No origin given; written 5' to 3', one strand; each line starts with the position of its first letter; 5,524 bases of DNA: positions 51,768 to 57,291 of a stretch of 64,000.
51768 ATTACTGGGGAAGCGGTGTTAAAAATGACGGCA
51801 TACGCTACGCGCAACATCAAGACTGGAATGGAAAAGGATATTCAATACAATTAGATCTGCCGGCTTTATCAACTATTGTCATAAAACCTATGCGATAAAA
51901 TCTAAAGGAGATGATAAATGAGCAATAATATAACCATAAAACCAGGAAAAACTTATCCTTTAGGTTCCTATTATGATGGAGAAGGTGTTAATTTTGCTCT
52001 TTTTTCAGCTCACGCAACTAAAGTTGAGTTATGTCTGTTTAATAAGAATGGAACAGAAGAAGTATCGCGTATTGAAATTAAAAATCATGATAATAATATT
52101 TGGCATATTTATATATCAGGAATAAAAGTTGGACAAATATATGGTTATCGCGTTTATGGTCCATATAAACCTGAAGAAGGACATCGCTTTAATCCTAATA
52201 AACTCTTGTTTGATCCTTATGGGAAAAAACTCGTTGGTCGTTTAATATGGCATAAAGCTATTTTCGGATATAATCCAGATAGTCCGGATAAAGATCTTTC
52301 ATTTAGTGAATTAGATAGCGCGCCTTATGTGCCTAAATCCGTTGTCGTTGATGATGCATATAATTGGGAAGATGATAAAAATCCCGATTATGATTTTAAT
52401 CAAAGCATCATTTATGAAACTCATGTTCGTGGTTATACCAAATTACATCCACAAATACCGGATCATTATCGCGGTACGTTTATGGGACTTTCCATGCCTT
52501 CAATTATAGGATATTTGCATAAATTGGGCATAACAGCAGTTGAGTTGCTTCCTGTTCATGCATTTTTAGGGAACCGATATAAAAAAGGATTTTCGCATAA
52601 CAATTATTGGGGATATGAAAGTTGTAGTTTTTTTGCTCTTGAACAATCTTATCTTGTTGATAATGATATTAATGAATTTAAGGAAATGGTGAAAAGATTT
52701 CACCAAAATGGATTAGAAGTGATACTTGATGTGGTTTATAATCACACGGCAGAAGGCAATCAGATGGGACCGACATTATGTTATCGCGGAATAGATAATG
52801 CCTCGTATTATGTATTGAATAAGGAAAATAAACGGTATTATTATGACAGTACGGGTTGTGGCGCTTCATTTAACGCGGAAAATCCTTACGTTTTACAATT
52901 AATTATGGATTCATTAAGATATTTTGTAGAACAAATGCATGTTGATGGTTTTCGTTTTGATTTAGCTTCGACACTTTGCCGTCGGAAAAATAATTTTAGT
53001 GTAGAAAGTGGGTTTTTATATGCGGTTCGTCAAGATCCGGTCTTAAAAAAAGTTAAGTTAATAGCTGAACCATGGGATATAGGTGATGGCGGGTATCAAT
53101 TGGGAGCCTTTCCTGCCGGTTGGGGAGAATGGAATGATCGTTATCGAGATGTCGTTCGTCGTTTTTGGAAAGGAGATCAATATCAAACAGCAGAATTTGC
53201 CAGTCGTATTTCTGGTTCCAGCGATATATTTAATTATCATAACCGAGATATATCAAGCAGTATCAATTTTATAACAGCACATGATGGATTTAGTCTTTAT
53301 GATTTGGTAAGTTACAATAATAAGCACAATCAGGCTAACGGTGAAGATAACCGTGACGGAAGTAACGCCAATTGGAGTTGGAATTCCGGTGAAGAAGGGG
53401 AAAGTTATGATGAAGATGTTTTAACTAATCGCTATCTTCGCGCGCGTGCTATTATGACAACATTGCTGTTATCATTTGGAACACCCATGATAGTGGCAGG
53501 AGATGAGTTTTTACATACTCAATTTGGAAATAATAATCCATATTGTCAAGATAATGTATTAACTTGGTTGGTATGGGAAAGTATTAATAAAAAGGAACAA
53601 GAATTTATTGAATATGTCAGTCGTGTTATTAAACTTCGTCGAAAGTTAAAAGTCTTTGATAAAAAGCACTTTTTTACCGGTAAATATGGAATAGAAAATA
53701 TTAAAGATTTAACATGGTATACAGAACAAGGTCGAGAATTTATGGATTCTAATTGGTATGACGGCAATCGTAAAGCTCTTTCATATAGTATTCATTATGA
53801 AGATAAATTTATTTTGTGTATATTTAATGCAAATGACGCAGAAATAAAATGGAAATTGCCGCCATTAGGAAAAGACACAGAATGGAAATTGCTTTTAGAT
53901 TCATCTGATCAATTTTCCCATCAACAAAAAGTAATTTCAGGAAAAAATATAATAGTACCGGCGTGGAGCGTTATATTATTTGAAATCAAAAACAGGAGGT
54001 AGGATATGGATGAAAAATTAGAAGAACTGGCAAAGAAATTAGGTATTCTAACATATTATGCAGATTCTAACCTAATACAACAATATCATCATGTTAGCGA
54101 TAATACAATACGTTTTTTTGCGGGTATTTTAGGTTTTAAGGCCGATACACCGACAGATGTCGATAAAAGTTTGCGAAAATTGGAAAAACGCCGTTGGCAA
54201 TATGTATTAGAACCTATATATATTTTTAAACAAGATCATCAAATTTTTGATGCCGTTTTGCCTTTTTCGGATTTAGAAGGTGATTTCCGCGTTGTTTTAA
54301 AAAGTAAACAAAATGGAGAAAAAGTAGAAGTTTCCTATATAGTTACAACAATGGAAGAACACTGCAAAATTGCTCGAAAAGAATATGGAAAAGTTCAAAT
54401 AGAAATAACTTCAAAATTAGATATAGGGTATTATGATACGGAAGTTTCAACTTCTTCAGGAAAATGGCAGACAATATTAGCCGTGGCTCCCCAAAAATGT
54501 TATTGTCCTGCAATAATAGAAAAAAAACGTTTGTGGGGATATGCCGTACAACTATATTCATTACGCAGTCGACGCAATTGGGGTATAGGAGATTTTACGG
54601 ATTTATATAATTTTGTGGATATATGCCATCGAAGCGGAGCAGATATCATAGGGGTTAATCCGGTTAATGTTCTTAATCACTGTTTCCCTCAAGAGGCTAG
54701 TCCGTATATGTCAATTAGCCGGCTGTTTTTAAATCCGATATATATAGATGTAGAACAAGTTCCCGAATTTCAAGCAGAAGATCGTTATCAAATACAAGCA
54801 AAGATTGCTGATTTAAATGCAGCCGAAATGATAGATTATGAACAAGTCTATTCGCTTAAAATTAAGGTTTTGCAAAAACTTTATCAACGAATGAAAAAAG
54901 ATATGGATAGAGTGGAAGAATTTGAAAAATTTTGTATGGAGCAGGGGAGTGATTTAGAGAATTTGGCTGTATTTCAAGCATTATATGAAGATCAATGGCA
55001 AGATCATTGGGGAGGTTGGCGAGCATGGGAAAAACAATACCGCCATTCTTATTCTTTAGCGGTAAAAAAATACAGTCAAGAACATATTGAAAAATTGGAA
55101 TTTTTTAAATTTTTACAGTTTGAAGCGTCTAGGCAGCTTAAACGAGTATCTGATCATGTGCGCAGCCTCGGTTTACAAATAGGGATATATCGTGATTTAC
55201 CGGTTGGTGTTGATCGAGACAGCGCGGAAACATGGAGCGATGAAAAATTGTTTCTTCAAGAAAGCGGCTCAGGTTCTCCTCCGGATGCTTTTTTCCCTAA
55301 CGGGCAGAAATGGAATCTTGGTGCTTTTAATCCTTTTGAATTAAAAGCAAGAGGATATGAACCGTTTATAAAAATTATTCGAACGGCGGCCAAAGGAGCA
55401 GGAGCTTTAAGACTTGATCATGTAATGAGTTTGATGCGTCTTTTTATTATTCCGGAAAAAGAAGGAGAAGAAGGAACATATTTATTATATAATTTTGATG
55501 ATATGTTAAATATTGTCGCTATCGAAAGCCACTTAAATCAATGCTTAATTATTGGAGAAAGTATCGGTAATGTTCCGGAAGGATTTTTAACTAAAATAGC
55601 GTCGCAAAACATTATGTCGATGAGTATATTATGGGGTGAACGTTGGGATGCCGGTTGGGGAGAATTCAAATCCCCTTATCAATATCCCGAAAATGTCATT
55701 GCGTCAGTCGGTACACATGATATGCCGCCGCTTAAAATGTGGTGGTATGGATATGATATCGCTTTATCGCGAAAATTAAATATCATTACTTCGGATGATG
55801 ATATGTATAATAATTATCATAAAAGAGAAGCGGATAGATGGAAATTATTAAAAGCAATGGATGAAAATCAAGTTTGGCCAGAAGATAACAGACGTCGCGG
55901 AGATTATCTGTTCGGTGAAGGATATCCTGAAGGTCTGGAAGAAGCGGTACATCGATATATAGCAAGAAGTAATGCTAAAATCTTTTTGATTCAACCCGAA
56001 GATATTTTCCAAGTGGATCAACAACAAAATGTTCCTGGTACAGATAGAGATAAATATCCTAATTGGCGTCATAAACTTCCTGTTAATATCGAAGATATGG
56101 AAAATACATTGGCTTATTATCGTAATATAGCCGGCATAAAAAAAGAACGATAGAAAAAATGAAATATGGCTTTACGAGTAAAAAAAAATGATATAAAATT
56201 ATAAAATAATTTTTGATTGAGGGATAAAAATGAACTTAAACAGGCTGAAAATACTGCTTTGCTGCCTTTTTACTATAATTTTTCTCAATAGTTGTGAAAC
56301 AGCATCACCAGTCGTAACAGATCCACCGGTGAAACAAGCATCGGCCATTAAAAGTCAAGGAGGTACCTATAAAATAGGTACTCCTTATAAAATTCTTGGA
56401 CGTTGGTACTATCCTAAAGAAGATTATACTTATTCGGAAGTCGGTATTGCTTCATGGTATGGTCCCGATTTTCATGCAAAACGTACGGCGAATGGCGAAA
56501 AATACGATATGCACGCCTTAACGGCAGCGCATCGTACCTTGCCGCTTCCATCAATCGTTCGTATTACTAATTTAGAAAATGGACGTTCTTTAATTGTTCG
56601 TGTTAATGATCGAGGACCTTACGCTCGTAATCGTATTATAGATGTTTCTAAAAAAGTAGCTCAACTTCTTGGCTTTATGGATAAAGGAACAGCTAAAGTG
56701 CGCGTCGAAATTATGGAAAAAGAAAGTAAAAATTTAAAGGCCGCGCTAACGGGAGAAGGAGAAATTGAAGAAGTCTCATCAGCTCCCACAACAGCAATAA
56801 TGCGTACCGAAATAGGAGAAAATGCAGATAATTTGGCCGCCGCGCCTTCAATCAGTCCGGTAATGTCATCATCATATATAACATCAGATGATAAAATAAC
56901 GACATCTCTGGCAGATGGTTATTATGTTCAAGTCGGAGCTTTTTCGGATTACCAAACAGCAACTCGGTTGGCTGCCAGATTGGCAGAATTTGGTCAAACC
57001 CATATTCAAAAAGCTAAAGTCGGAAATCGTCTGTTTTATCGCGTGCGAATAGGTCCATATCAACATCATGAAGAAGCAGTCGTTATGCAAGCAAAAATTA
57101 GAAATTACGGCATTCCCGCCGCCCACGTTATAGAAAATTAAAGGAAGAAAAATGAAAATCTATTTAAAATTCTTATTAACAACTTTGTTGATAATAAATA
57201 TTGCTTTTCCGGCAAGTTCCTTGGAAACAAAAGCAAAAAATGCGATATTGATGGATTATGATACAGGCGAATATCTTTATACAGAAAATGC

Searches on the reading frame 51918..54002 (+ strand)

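Call 41: search_protein_families(library=pfam, proteins=[window:51918-54002:+], max_evalue=0.00001)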
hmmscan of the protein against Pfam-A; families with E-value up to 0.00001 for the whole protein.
window:51918-54002:+ (694 aa): 2 families
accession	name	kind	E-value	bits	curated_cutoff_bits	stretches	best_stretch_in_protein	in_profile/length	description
PF02922.24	CBM_48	-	3e-18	66.3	22.4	1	14-102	1-83/83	Carbohydrate-binding module 48 (Isoamylase N-terminal domain)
PF00128.31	Alpha-amylase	-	1.5e-15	57.8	22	1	195-281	23-96/446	Alpha amylase, catalytic domain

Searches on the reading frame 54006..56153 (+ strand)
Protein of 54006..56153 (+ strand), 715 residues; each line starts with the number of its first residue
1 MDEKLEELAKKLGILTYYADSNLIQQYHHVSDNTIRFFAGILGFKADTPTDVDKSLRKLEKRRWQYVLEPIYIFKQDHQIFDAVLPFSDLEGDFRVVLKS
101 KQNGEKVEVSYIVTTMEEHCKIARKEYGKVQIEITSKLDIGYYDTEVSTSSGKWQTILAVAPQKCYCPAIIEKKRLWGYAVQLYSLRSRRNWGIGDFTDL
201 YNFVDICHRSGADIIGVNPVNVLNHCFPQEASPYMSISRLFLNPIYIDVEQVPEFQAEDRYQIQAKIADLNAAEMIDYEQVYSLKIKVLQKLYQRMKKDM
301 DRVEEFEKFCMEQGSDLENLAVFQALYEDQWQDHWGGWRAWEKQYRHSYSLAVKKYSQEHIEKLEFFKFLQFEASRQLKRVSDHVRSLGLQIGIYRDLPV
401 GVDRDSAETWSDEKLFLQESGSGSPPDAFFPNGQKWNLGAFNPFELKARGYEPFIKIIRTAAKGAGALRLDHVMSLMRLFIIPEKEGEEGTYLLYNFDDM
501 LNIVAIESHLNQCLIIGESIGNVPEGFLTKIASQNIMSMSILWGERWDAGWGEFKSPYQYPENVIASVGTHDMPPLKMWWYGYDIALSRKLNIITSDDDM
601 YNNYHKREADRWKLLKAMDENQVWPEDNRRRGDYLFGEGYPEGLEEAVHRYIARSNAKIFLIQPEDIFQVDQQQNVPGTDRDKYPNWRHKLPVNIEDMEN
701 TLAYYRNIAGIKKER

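Call 41: search_protein_families(library=pfam, proteins=[window:54006-56153:+], max_evalue=0.00001)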
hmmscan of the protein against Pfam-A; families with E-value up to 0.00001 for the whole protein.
window:54006-56153:+ (715 aa): 1 family
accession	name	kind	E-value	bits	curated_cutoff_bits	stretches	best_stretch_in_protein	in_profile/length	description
PF02446.23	Glyco_hydro_77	-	1e-114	384.4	25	1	181-692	1-460/465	4-alpha-glucanotransferase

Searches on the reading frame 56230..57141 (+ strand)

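Call 41: search_protein_families(library=pfam, proteins=[window:56230-57141:+], max_evalue=0.00001)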
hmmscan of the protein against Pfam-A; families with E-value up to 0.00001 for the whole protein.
window:56230-57141:+ (303 aa): 2 families
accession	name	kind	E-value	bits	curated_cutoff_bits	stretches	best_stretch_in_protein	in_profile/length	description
PF03330.24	DPBB_1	-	1.2e-24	86.7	28.8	1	70-159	2-83/83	Lytic transglycolase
PF05036.18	SPOR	-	2.6e-14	53.7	21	1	229-296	3-70/76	SPOR domain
